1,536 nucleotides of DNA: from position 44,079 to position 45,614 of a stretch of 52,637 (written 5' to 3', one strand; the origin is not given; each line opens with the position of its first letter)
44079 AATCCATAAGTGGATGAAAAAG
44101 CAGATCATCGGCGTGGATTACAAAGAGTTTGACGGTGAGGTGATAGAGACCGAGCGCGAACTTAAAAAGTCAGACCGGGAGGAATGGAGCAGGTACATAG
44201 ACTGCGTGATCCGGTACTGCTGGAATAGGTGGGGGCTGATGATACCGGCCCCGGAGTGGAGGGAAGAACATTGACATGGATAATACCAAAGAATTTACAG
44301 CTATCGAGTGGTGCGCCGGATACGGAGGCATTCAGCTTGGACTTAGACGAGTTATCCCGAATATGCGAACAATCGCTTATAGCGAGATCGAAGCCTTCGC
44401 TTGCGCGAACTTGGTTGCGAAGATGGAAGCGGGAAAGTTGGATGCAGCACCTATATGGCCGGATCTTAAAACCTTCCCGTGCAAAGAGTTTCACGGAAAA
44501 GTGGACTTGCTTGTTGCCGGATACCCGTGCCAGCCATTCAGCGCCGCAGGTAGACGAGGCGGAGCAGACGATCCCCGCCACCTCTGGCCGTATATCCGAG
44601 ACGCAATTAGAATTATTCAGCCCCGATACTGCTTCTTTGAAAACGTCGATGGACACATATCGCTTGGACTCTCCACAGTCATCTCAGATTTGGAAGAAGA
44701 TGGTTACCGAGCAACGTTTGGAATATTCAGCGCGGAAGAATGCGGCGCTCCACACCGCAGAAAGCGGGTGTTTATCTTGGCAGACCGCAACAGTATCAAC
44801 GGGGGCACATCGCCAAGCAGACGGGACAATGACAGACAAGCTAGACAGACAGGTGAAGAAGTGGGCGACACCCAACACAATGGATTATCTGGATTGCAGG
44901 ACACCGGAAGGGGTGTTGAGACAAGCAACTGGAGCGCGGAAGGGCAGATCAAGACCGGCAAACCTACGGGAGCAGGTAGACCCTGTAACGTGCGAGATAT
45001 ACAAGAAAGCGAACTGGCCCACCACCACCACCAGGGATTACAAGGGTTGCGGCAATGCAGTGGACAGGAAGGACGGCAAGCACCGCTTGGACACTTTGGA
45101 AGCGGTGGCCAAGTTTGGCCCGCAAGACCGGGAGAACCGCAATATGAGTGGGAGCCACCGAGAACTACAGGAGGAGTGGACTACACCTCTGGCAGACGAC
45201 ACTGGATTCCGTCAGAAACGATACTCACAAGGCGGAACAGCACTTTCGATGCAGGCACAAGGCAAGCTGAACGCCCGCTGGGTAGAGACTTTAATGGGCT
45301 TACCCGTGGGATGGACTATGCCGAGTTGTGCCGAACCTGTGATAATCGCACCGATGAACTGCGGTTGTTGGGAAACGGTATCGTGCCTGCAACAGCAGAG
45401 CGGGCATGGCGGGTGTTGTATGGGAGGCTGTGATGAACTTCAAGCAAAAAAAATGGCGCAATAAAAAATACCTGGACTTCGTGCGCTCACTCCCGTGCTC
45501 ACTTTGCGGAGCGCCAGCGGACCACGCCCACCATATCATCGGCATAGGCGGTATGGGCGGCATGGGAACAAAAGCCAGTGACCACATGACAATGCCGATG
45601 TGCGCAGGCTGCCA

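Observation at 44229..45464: Two ~400-codon ORFs overlap completely on one strand at the cytosine-methyltransferase locus, and both look protein-like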

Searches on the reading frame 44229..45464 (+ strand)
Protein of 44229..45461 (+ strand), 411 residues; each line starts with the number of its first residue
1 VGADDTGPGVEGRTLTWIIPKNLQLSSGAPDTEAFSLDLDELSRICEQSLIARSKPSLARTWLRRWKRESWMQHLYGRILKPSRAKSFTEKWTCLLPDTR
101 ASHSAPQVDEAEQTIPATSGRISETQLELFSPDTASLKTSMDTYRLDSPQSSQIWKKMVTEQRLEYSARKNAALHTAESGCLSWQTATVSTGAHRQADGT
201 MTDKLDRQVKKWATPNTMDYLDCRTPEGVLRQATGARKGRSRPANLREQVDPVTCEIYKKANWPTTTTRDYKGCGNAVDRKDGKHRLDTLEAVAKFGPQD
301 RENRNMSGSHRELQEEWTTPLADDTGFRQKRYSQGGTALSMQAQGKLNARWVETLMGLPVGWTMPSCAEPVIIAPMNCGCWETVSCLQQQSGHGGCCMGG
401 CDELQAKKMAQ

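Call 4: search_protein_families(library=pfam, proteins=[window:44276-45433:+, window:44229-45464:+], max_evalue=1)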
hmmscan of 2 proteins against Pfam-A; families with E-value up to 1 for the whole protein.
window:44276-45433:+ (385 aa): 1 family
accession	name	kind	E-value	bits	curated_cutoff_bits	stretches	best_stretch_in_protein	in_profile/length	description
PF00145.23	DNA_methylase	-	9.3e-34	117.7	22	1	7-225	1-215/324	C-5 cytosine-specific DNA methylase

window:44229-45464:+ (411 aa): 0 families

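Call 5: search_protein_families(library=phrogs, proteins=[window:44276-45433:+, window:44229-45464:+], max_evalue=0.01)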
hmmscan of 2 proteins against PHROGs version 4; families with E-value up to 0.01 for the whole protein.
window:44276-45433:+ (385 aa): 6 families
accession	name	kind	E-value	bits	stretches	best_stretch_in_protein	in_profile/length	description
phrog_363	-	other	1.2e-53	183.4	1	2-380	49-311/327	DNA methyltransferase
phrog_116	-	other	3.5e-41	142.3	1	2-354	203-420/779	DNA methyltransferase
phrog_29583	-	other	5.3e-26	92.4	1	6-171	5-190/468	DNA methyltransferase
phrog_32758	-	other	4.3e-13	50.3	1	133-185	6-58/154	DNA methyltransferase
phrog_5999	-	other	8.7e-07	29.9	1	8-100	4-96/109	DNA methyltransferase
phrog_864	-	DNA, RNA and nucleotide metabolism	0.0023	17.4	1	75-133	695-754/1064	DNA primase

window:44229-45464:+ (411 aa): 3 families
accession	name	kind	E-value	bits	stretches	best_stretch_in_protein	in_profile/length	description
phrog_1008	-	other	1.8e-13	51.6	1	89-363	35-279/329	DNA methyltransferase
phrog_27243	-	unknown function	3.2e-09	37.9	1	190-369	42-202/248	-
phrog_26627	-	unknown function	0.00012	23.2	1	326-363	15-51/71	-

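Call 9: find_homologous_proteins(query=window:44229-45461:+, max_evalue=0.001)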
Query window:44229-45461:+ (411 aa): 1799 proteins with E <= 0.001 among 5235 candidates; the best 120 are listed.
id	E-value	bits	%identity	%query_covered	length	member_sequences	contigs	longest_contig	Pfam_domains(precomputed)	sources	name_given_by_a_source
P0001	9.6e-232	787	100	83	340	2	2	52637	-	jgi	jgi:hypothetical protein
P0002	4.1e-98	347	48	91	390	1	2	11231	-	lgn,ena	-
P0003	3.7e-93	331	52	54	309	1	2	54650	-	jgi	jgi:hypothetical protein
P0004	1.1e-91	326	40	90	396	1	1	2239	-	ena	-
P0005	3.5e-88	315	49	90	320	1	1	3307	-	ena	-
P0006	1.4e-87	313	39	91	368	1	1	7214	-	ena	-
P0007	7.3e-87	310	37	90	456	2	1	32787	-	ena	-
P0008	2.8e-85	305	42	90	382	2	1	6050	-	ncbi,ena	-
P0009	5.3e-85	304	44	51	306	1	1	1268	-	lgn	-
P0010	1.2e-84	303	46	92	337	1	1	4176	-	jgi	jgi:hypothetical protein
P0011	1.3e-82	296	37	89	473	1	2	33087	-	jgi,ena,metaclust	metaclust:\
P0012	1.9e-82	296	36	90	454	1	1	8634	-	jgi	-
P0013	2.2e-81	292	40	91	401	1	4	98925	-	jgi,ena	-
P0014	7.5e-81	290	49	47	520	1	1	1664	-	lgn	-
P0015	2.1e-80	289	47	90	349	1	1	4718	-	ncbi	-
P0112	2.1e-66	243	37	65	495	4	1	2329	PF07463.17,PF13392.13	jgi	jgi:hypothetical protein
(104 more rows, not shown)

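Call 12: find_related_loci(query=A1, collection=viral_contigs, flank=3000)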
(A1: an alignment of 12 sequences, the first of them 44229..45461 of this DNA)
Query A1 (411 aa) in viral_contigs; peptide patterns used: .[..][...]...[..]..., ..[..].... (x = any residue, [..] = any of these).
544 stretches matched a pattern; 497 encode a relative of the query (tblastn E <= 1e-3); the best 80 are kept; 80 distinct loci.
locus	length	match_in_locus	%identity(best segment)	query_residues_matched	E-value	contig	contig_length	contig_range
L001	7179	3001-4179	63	1-411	1e-149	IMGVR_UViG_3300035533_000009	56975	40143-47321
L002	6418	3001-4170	42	16-397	1e-84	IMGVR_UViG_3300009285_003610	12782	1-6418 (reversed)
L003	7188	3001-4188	40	17-390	1e-79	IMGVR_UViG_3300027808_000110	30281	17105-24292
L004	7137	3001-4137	44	17-393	1e-76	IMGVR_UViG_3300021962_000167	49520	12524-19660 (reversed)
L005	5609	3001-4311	39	15-397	6e-77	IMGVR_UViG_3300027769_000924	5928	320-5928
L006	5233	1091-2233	43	15-391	2e-75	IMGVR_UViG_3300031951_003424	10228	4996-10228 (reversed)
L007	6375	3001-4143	43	15-391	2e-75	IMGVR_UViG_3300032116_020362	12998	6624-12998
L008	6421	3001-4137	42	17-391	5e-75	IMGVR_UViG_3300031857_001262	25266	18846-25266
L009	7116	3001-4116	41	11-391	3e-75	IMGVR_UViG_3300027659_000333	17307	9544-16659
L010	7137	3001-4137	43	15-389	9e-75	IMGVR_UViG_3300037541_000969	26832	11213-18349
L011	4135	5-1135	43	17-389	2e-74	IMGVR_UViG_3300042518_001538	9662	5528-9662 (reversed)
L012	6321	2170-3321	37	13-395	3e-71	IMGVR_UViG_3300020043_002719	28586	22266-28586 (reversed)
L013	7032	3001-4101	41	13-393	4e-70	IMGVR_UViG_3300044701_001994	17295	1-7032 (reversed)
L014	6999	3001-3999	41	17-390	7e-70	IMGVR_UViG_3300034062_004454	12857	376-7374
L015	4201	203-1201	41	17-390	6e-70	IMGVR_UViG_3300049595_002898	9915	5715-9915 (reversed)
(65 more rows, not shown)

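Call 13: search_dna_similar(query=window:44271-45461:+, collection=phages, mode=protein, max_rows=30)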
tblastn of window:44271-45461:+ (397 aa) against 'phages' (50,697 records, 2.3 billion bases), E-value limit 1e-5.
Records with a match: 1; places in all: 1; records where one place covers at least 80% of the query: 1.
Best place of each record, by identity: <60% 1.
By first word of the organism name: Phage 1.
By host as written in the record: - 1.
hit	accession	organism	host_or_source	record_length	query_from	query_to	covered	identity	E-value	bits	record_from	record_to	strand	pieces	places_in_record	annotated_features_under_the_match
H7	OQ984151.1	Phage C75C1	-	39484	4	355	89%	30.9%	1e-36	147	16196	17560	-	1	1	DNA methyltransferase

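Call 15: get_annotated_region(hit=H7, flank=1500)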
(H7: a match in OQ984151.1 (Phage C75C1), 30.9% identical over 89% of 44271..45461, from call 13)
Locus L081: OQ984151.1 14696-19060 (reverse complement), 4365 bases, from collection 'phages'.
description: Phage C75C1, complete genome.
organism: Phage C75C1 (NCBI taxid 3053737)
taxonomy: Viruses; Duplodnaviria; Heunggongvirae; Uroviricota; Caudoviricetes
host: -; source: -; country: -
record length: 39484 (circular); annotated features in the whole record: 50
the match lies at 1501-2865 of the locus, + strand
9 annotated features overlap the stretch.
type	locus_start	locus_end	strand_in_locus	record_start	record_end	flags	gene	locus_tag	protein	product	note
CDS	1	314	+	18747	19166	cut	-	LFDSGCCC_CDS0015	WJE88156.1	replication initiation protein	-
CDS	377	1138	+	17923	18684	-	-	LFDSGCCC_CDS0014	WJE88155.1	exonuclease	-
CDS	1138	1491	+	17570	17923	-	-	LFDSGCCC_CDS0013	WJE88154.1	hypothetical protein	-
CDS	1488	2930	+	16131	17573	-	-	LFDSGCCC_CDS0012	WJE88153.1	DNA methyltransferase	-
CDS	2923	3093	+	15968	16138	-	-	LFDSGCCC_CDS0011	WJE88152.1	hypothetical protein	-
CDS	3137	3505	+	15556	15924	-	-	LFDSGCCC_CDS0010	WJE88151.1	endonuclease VII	-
CDS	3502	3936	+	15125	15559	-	-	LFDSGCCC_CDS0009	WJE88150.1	Erf-like ssDNA annealing protein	-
CDS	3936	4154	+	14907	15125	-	-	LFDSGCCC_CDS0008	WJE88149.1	single strand DNA binding protein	-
CDS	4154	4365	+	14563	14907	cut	-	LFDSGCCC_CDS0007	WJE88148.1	hypothetical protein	-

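Call 22: search_solved_structures(query=A1, max_evalue=1, show_alignments=2)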
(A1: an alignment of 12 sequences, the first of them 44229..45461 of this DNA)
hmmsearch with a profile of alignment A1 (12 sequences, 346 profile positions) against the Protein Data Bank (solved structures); distinct sequences matched with E-value up to 1: 0.

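Call 24: search_protein_families(library=pfam, proteins=[window:44276-45430:+], max_evalue=10)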
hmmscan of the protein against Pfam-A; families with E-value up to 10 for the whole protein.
seq(385 aa): 1 family
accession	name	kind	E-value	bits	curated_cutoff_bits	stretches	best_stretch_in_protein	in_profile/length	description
PF00145.23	DNA_methylase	-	9.3e-34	117.7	22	1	7-225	1-215/324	C-5 cytosine-specific DNA methylase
